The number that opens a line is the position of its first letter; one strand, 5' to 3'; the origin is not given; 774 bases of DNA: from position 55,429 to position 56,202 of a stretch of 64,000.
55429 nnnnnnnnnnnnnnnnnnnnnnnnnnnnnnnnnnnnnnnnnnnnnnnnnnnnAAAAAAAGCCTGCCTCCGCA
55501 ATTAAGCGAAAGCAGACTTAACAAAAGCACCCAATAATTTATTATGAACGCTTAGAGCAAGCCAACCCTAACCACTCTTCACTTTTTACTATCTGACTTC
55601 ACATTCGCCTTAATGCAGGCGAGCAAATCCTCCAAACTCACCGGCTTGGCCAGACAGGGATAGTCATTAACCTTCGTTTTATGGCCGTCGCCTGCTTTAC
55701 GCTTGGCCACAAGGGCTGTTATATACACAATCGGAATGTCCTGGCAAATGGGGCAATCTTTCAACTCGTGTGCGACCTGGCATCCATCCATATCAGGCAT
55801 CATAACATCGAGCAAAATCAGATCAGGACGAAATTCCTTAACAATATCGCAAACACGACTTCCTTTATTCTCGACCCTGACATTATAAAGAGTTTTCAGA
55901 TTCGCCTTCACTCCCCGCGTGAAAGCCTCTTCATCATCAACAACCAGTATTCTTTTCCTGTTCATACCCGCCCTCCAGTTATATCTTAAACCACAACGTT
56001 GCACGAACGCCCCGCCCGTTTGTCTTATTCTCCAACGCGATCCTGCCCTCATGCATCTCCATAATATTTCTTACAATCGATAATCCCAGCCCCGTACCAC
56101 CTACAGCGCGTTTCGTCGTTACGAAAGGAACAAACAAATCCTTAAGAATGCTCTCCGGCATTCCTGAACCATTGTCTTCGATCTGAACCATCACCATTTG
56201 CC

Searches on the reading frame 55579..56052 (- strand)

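Call 41: search_protein_families(library=pfam, proteins=[window:55579-56052:-], max_evalue=0.01)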
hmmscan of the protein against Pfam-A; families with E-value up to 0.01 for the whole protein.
window:55579-56052:- (157 aa): 1 family
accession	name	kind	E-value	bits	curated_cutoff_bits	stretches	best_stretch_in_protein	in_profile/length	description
PF00072.30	Response_reg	-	8.3e-19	68.2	30.2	1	35-147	1-110/111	Response regulator receiver domain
